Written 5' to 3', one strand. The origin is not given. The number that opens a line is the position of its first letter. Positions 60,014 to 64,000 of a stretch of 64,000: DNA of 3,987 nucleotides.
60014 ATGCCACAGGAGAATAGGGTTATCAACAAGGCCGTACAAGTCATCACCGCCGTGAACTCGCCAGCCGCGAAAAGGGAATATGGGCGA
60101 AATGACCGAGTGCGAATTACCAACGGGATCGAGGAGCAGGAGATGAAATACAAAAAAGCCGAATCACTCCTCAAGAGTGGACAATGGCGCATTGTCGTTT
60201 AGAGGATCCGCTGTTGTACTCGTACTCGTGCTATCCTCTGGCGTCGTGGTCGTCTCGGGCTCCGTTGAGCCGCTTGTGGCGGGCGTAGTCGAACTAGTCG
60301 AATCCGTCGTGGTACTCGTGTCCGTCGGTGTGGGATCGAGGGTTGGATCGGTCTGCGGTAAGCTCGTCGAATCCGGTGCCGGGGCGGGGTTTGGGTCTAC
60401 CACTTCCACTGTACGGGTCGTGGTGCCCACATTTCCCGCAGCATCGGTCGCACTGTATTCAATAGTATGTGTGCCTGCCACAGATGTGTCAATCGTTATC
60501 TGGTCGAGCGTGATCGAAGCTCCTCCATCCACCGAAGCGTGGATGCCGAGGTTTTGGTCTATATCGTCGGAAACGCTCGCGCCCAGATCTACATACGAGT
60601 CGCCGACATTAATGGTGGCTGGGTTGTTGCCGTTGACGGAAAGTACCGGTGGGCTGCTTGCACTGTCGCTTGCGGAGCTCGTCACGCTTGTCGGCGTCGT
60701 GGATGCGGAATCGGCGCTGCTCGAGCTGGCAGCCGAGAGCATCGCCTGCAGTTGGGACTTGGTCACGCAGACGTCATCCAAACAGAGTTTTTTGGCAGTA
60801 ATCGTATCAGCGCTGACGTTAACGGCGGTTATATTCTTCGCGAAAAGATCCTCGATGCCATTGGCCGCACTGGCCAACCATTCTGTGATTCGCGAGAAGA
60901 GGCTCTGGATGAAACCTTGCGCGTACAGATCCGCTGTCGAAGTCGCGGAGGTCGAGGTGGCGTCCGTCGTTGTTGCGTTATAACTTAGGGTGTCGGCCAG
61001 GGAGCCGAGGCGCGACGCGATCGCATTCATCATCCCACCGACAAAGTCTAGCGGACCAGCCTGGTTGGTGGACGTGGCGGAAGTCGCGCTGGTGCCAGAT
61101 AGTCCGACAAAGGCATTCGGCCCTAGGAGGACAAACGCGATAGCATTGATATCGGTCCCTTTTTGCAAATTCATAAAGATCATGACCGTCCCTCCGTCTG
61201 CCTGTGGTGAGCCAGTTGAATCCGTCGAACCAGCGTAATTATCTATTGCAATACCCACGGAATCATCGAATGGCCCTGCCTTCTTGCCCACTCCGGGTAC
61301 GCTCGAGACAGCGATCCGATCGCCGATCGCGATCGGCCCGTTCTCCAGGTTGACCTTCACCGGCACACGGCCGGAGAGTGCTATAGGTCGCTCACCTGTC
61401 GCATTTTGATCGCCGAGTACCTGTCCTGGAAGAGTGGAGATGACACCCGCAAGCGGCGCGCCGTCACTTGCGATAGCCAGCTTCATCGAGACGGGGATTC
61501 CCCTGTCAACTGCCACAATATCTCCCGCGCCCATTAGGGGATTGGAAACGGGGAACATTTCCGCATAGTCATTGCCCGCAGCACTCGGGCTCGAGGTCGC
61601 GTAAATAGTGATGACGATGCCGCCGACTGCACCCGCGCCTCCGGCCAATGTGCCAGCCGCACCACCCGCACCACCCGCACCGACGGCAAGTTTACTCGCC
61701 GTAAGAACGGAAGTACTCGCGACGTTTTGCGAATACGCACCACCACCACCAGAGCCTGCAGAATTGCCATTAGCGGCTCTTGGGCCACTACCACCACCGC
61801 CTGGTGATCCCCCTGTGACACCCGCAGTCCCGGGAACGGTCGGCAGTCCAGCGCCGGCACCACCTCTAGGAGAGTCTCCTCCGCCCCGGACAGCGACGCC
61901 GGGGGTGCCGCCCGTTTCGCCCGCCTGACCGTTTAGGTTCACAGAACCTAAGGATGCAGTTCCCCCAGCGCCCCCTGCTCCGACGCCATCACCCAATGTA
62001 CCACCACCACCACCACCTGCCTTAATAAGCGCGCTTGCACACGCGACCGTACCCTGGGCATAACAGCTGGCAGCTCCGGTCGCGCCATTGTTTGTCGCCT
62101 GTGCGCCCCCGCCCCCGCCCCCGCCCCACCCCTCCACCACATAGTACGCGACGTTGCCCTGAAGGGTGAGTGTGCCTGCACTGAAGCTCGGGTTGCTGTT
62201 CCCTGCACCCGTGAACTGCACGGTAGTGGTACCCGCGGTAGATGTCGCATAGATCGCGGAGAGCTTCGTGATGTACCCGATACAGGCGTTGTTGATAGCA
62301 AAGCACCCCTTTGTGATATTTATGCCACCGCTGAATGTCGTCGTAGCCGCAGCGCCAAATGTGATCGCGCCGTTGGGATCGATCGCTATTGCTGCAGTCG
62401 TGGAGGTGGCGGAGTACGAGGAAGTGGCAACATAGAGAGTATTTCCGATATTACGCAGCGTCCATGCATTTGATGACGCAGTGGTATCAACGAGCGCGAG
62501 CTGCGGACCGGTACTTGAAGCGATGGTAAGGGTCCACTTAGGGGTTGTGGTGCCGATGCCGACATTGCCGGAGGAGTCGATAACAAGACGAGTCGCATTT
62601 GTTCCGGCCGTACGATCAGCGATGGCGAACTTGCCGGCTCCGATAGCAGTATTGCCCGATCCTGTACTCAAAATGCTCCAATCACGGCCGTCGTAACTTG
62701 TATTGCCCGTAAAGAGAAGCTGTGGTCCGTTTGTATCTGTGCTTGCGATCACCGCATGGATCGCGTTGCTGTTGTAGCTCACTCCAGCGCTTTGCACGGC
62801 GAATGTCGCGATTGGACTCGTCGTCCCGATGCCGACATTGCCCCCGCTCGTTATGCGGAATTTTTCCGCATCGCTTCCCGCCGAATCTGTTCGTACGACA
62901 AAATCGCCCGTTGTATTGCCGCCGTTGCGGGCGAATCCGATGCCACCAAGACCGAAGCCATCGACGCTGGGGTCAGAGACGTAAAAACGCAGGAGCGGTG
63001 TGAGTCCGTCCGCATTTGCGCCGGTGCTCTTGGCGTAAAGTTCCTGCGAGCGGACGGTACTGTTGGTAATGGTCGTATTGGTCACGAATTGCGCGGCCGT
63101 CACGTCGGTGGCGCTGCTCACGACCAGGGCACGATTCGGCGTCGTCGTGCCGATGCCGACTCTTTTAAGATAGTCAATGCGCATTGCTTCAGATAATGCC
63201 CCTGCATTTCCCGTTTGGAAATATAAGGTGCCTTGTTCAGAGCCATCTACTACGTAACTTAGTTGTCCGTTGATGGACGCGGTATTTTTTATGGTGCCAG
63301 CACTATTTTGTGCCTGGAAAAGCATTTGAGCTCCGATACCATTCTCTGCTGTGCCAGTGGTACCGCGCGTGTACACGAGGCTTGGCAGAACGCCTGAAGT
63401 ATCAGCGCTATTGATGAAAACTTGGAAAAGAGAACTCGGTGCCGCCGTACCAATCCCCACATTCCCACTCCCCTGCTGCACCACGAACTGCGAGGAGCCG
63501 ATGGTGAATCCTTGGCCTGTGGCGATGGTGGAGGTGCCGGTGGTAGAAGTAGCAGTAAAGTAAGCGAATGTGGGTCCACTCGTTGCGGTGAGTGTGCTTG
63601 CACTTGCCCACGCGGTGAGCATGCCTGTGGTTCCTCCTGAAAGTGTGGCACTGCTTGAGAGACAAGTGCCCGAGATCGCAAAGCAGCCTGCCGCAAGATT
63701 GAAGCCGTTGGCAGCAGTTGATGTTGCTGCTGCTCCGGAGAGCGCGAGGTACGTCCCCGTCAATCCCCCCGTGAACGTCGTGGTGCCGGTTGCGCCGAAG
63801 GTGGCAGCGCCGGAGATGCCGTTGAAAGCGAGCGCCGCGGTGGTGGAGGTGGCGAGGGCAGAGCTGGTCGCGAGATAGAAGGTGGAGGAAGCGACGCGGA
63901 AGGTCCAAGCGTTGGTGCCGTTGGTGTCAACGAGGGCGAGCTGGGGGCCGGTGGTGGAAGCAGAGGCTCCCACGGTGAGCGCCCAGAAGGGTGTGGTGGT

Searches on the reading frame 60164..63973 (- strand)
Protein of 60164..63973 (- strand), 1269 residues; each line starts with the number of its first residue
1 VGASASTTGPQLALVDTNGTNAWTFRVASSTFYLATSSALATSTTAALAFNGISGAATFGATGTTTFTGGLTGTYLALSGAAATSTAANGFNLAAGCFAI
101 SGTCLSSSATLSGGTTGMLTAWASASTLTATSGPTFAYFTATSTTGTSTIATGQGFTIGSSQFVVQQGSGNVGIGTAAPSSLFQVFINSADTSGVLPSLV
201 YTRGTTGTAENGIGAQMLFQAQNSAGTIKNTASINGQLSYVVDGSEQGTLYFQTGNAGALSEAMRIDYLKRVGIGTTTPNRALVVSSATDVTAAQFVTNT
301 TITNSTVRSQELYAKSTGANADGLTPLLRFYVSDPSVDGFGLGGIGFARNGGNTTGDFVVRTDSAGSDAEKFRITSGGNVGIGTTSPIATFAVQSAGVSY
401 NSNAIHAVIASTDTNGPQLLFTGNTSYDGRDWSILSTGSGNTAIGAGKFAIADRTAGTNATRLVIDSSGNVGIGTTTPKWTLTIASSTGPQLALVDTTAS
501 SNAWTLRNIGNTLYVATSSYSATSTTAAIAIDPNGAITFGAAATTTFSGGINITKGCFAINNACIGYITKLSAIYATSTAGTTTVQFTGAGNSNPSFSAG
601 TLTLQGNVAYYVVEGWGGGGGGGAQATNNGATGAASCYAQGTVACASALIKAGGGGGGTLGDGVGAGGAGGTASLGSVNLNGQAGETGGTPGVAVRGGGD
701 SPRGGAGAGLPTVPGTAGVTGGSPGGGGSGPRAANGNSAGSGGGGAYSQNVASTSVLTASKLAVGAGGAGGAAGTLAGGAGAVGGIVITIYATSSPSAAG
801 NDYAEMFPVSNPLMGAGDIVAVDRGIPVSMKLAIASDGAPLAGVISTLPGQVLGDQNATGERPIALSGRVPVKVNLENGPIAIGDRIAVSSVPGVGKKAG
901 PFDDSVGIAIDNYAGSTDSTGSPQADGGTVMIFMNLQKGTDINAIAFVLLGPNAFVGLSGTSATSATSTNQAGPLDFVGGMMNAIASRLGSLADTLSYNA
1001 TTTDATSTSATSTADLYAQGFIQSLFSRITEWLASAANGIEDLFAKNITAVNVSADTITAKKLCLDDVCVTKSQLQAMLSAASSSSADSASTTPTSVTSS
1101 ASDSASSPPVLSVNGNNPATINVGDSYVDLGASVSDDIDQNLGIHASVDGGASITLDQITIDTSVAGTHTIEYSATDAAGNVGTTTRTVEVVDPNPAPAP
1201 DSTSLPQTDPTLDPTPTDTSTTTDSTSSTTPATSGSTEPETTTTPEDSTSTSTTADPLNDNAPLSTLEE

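Call 5: search_protein_families(library=pfam, proteins=[window:60164-63973:-], max_evalue=0.01)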
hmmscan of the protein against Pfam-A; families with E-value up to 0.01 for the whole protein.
window:60164-63973:- (1269 aa): 1 family
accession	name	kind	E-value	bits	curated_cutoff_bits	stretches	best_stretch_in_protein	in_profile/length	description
PF16403.11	Bact_surface_Ig-like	-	7.2e-13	48.8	27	1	1112-1191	2-71/71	Bacterial surface protein, Ig-like domain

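Call 6: search_protein_families(library=ncbifam, proteins=[window:60164-63973:-], max_evalue=0.01)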
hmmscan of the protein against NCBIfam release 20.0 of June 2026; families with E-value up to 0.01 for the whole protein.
window:60164-63973:- (1269 aa): 1 family
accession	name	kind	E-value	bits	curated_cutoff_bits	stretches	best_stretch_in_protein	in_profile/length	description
NF047446.1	barrel_OmpL47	domain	6.7e-05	23.3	40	1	1146-1187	23-63/68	OmpL47-type beta-barrel domain-containing protein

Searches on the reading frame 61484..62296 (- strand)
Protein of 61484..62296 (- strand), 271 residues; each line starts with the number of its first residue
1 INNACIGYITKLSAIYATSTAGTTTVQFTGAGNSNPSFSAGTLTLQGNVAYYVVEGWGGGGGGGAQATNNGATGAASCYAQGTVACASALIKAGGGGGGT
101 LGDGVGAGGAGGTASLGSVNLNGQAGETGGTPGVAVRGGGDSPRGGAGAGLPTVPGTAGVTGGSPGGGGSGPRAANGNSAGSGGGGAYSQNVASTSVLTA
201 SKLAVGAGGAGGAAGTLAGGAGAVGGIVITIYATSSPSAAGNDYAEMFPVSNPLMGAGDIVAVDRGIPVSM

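Call 11: search_protein_families(library=pfam, proteins=[window:61500-62260:-], max_evalue=10)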
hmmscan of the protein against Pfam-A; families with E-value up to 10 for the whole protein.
window:61500-62260:- (253 aa): 0 families

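Call 53: find_homologous_proteins(query=window:61484-62296:-, max_evalue=0.001)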
Query window:61484-62296:- (271 aa): 7 proteins with E <= 0.001 among 8000 candidates.
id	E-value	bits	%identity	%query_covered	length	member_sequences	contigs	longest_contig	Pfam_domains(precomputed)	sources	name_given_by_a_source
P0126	2.1e-33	134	40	99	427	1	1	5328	PF21722.5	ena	-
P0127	1.2e-29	122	73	22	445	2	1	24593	-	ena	-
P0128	1.3e-8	53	-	-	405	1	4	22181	-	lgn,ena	-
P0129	1.1e-6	47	-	-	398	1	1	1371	-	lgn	-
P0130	1.3e-5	43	52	10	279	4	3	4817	-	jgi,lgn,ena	-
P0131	6.2e-5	41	64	4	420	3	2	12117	-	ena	-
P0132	1.3e-4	40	51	15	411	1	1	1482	-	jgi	jgi:hypothetical protein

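Call 54: search_protein_families(library=pfam, proteins=[P0126, P0127, P0128, P0129], max_evalue=1)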
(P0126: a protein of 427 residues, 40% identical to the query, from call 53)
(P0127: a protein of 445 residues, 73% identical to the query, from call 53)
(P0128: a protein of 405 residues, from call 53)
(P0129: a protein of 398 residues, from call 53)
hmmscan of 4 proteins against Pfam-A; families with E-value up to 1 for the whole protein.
P0126 (427 aa): 3 families
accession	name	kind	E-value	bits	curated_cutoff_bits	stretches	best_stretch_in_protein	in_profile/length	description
PF21722.4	Gly_rich_2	-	1.9e-11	44.9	24.3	1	108-299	7-225/226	Glycine-rich domain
PF11962.13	Peptidase_G2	-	0.15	11.9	25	1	301-364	40-99/228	Peptidase_G2, IMC autoproteolytic cleavage domain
PF19954.5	EAD10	-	0.52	10.8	24.1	0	28-48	32-52/77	Effector-associated domain 10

P0127 (445 aa): 0 families

P0128 (405 aa): 0 families

P0129 (398 aa): 1 family
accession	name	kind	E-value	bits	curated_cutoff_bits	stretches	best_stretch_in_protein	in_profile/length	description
PF21722.4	Gly_rich_2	-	0.018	15.5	24.3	1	331-389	23-86/226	Glycine-rich domain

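Call 67: predict_structure(alignment_id=A3)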
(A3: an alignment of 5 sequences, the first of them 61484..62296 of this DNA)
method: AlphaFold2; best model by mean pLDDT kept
length: 271 residues; sequences in the alignment: 5
mean_pLDDT: 48.9   pTM: 0.55
mean pLDDT of the five models: 48.9, 45.6, 37.6, 33.6, 30.4
residues with pLDDT >= 90: 0; 70-90: 5; 50-70: 141; < 50: 125
segments of 3 or more residues with pLDDT < 50: 1-27, 29-42, 101-106, 127-154, 195-200, 234-271
pLDDT, mean of each block of 10 residues (from residue 1): 26 25 40 35 52 66 58 68 60 62 51 62 52 36 44 48 53 51 62 53 63 57 64 44 31 32 29 28
secondary structure, 60 per line:
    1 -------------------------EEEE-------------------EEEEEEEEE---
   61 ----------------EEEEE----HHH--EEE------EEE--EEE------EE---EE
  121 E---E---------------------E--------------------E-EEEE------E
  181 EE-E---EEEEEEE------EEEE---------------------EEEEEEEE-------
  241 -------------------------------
elements in order: E26-29 E49-57 E77-81 E91-93 E100-102 E105-107 E119-121 E170-173 E180-182 E188-194 E201-204 E226-233

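Call 71: fold_search(model_id=the predicted structure, library=pdb)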
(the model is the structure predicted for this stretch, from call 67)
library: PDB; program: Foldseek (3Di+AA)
matches with E <= 10: 23; with E <= 0.001: 0
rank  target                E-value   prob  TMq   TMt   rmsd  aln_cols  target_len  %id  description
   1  9d93_Qa               1.0e-02  0.47  0.24  0.26  13.8       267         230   21  Mycobacteriophage Bxb1 tail tip - Composite map and model (released 2024-09-25)
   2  7yfw_a                2.4e-02  0.33  0.21  0.20  16.4       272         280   16  Cyanophage Pam3 fiber (released 2023-01-18)
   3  7ypx_A                1.1e-01  0.18  0.20  0.22  17.4       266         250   16  Cyanophage Pam3 fiber (released 2022-11-09)
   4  9d93_Qb               1.4e-01  0.11  0.19  0.22  17.1       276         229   14  Mycobacteriophage Bxb1 tail tip - Composite map and model (released 2024-09-25)
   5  5e7t_G                5.5e-01  0.08  0.16  0.20  12.3       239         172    9  Structure of the tripod (BppUct-A-L) from the baseplate of bacteriophage Tuc2009 (released 2015-12-30)
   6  7mzy_A                7.8e-01  0.06  0.19  0.18  20.1       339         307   14  Anaplastic lymphoma kinase (ALK) extracellular fragment of ligand binding region 673-986 (released 2021-11-24)
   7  7nx1                  8.6e-01  0.04  0.16  0.16  19.7       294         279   17  TG domain of LTK (released 2021-10-27)
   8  7mzy_B                1.1e+00  0.04  0.18  0.17  19.5       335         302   14  Anaplastic lymphoma kinase (ALK) extracellular fragment of ligand binding region 673-986 (released 2021-11-24)
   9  7ls0_D                1.2e+00  0.04  0.18  0.15  16.9       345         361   14  Structure of the Human ALK GRD bound to AUG (released 2021-11-24)
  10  5e7t_H                1.2e+00  0.04  0.14  0.18  14.2       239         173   10  Structure of the tripod (BppUct-A-L) from the baseplate of bacteriophage Tuc2009 (released 2015-12-30)
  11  7nx3_F                1.3e+00  0.04  0.18  0.17  20.6       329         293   16  Crystal structure of ALK in complex with Fab324 (released 2021-10-27)
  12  5e7f_G                2.8e+00  0.03  0.13  0.23  14.3       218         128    9  Complex between lactococcal phage Tuc2009 RBP head domain and a nanobody (L06) (released 2015-12-30)
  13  7nx3_A                3.1e+00  0.03  0.19  0.17  20.0       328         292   16  Crystal structure of ALK in complex with Fab324 (released 2021-10-27)
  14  9au6_A                3.2e+00  0.00  0.07  0.04  19.9       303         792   10  Cryo-EM of Geovibrio thiophilus flagellum (released 2024-11-13)
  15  6o2n_Z                3.7e+00  0.03  0.16  0.08  23.5       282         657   10  CDTb Double Heptamer Short Form Modeled from Cryo-EM Map Reconstructed using C7 Symmetry (released 2019-10-30)
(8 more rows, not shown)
